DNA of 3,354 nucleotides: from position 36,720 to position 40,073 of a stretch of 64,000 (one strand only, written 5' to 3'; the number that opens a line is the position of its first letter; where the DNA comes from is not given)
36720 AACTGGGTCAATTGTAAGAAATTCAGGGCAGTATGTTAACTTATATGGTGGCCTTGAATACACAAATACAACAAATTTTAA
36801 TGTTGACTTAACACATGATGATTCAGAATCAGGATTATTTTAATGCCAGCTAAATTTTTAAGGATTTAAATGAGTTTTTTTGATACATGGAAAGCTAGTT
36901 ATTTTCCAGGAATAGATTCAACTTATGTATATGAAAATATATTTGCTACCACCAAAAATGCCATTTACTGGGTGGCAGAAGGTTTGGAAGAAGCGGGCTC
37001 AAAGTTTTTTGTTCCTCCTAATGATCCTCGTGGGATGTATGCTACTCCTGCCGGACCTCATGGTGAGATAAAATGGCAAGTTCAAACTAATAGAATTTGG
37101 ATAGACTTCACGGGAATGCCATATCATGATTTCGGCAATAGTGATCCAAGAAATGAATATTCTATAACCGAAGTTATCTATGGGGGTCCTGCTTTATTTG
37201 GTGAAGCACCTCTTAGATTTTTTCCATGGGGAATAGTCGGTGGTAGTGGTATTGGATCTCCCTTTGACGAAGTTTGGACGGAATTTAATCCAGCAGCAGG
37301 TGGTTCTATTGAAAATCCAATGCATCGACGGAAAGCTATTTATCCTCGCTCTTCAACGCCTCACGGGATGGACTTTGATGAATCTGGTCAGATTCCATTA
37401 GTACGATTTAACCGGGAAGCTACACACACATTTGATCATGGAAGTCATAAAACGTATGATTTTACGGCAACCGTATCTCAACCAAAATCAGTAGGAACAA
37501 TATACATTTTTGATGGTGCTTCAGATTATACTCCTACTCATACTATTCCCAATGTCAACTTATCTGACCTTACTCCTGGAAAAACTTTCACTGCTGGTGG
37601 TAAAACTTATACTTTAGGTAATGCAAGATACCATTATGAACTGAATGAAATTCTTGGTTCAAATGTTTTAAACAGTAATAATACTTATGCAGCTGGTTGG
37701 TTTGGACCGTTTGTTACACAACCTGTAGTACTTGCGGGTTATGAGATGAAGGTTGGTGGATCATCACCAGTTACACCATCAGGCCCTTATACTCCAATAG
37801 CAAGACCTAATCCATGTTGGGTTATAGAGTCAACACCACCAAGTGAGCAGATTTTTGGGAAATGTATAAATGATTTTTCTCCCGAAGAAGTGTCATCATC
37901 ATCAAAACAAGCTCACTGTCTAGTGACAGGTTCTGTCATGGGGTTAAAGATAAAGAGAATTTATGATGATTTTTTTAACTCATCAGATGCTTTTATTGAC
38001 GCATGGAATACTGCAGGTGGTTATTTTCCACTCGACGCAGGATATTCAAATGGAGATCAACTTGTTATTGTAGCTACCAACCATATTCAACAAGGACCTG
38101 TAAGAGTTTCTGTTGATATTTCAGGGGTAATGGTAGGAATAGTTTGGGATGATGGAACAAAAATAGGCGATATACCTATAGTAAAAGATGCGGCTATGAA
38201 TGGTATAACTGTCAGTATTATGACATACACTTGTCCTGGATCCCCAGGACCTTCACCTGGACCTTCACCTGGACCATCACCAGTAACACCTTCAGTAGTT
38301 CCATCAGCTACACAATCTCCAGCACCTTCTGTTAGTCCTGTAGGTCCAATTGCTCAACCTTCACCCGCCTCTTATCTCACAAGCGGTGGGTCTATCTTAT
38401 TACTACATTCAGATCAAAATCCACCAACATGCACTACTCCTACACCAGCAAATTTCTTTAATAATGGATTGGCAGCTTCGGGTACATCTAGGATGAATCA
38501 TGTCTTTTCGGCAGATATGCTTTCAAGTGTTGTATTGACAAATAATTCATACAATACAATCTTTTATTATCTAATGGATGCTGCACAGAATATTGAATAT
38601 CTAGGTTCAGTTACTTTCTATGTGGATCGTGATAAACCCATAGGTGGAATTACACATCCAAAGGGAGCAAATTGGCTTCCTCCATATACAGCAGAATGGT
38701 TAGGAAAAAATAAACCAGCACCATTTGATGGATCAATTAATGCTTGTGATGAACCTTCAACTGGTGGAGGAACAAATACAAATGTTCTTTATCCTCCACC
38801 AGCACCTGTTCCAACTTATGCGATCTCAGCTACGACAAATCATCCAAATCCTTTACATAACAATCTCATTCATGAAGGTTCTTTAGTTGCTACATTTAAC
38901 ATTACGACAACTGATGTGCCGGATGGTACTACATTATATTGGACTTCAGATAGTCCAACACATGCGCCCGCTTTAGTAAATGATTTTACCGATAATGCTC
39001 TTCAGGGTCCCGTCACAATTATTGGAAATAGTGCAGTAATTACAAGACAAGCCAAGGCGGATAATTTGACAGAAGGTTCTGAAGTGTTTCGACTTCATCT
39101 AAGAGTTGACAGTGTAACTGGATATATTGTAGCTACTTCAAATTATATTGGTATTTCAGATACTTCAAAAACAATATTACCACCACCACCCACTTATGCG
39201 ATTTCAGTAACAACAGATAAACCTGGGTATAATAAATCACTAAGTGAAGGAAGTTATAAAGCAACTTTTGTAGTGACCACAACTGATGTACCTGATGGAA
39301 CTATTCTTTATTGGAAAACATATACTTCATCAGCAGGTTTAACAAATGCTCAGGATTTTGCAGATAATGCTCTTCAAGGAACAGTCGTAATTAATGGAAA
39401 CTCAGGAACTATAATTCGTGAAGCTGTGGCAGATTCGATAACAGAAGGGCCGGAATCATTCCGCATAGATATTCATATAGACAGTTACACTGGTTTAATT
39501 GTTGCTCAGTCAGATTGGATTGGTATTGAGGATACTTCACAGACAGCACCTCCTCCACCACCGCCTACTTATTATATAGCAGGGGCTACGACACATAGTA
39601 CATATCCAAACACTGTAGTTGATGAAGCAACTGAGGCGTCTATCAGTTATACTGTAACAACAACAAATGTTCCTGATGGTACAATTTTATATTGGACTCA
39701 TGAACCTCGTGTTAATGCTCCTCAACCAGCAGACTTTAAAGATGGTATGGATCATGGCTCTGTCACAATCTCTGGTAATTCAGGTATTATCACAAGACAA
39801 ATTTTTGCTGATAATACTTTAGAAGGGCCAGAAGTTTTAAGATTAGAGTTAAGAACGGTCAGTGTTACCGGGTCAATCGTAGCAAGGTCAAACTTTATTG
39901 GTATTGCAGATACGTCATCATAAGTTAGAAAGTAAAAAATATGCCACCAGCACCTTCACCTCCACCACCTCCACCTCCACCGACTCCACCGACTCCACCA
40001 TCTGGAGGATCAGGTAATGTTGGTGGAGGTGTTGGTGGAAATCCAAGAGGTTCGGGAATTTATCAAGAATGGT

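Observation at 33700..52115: Ig-like repeats split across gene boundaries three times: possible daisy-chain (split-domain) assembly of giant adhesins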

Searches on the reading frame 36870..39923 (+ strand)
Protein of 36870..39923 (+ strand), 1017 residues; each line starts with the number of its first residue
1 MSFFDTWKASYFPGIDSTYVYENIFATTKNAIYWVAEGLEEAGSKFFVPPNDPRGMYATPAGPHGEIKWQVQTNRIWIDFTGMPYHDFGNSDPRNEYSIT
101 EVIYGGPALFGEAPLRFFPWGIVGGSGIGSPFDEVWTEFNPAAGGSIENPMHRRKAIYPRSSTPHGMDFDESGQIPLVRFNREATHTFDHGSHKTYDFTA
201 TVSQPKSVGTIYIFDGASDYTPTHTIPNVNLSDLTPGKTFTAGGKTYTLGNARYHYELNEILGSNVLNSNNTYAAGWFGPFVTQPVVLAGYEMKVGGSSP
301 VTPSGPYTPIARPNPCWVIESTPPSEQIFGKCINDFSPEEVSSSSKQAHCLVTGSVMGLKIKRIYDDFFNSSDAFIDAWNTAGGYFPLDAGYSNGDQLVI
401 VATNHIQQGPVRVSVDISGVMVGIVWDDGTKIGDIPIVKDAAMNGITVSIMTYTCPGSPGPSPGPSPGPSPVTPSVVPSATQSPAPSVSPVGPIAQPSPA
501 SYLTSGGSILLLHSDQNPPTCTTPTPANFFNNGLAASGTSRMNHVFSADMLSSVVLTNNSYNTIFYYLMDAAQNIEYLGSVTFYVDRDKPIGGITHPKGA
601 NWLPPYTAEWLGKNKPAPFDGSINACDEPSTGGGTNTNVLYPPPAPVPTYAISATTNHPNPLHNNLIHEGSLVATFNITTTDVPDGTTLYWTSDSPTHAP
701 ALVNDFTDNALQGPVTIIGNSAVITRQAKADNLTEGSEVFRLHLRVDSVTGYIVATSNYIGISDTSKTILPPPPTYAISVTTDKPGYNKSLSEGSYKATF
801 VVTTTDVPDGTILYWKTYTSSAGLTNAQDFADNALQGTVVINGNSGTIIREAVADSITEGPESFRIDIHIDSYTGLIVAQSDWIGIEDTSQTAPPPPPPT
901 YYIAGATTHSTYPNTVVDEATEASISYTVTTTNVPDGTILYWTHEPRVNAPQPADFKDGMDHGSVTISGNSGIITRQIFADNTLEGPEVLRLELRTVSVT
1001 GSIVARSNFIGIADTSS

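Call 3: search_protein_families(library=pfam, proteins=[window:36870-39923:+], max_evalue=0.01)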
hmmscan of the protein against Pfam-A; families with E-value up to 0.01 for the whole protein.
window:36870-39923:+ (1017 aa): 1 family
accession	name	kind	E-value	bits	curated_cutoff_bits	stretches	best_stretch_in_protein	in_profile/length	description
PF09941.14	DUF2173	-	0.009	16.8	26.1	0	798-855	39-96/106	Uncharacterized conserved protein (DUF2173)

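Call 4: search_protein_families(library=phrogs, proteins=[window:36870-39923:+], max_evalue=0.001)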
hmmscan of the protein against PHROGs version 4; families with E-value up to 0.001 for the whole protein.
window:36870-39923:+ (1017 aa): 0 families

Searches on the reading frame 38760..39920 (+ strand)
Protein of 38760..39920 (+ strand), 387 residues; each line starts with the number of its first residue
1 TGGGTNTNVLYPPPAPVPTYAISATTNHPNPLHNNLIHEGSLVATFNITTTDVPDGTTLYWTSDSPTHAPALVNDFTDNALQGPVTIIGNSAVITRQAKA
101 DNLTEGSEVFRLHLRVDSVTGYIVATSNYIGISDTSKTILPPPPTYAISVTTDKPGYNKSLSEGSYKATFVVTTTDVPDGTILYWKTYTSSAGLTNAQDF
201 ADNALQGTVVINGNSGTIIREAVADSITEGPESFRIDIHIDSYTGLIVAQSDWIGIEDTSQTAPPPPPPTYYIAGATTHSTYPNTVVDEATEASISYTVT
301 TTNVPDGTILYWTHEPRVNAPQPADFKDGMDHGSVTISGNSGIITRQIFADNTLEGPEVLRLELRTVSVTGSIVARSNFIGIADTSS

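Call 49: search_protein_families(library=pfam, proteins=[window:38760-39920:+], max_evalue=0.01)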
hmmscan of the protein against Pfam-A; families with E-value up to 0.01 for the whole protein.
window:38760-39920:+ (387 aa): 2 families
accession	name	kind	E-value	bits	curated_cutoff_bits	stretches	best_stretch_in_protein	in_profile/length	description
PF09941.14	DUF2173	-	0.0008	20.1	26.1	0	168-225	39-96/106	Uncharacterized conserved protein (DUF2173)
PF07676.18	PD40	-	0.001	19.4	20.9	0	54-64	18-28/38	WD40-like Beta Propeller Repeat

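Call 74: search_solved_structures(query=window:38760-39920:+, max_evalue=1)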
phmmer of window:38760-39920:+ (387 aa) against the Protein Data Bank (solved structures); distinct sequences matched with E-value up to 1: 13.
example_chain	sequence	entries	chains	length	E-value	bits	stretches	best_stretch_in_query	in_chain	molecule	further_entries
3j7p_q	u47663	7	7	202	0.23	13.8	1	204-361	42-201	Ribosomal protein uL10 | 60S acidic ribosomal protein P0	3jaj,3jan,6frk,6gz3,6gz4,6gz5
4ayj_A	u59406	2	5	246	0.26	13.6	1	111-197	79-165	BOGT - METAL-INDEPENDENT GLYCOSYLTRANSFERASE | BOGT-METAL-INDEPENDENT GLYCOSYLTRANSFERASE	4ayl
4cjb_A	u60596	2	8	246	0.26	13.6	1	111-197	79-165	GLYCOSYLTRANSFERASE FAMILY 6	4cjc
4cj8_A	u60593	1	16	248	0.27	13.6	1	111-197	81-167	GLYCOSYLTRANSFERASE FAMILY 6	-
7oyd_s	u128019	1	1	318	0.3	13.5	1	204-366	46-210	60S ribosomal protein L10E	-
6d90_s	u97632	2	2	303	0.37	13.1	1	204-363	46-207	60S acidic ribosomal protein P0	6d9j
4v6w_Cq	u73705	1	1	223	0.37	13.1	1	204-363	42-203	60S acidic ribosomal protein P0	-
28ln_Bs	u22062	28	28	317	0.4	13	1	204-366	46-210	60S acidic ribosomal protein P0 | uL10 | Large ribosomal subunit protein uL10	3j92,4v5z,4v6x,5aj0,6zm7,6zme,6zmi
5lzs_s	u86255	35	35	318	0.41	13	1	204-363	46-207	uL10 | 60S acidic ribosomal protein P0 | Large ribosomal subunit protein uL10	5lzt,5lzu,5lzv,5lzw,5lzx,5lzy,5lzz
8q87_Bs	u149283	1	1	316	0.47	12.8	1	203-366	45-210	Large ribosomal subunit protein uL10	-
7ls1_j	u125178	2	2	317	0.47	12.8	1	204-362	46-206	60S acidic ribosomal protein P0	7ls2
7zjw_Lt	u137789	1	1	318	0.64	12.4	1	204-363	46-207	60S ribosomal protein P0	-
8vvp_b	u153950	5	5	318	0.79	12.1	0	204-363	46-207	RPLP0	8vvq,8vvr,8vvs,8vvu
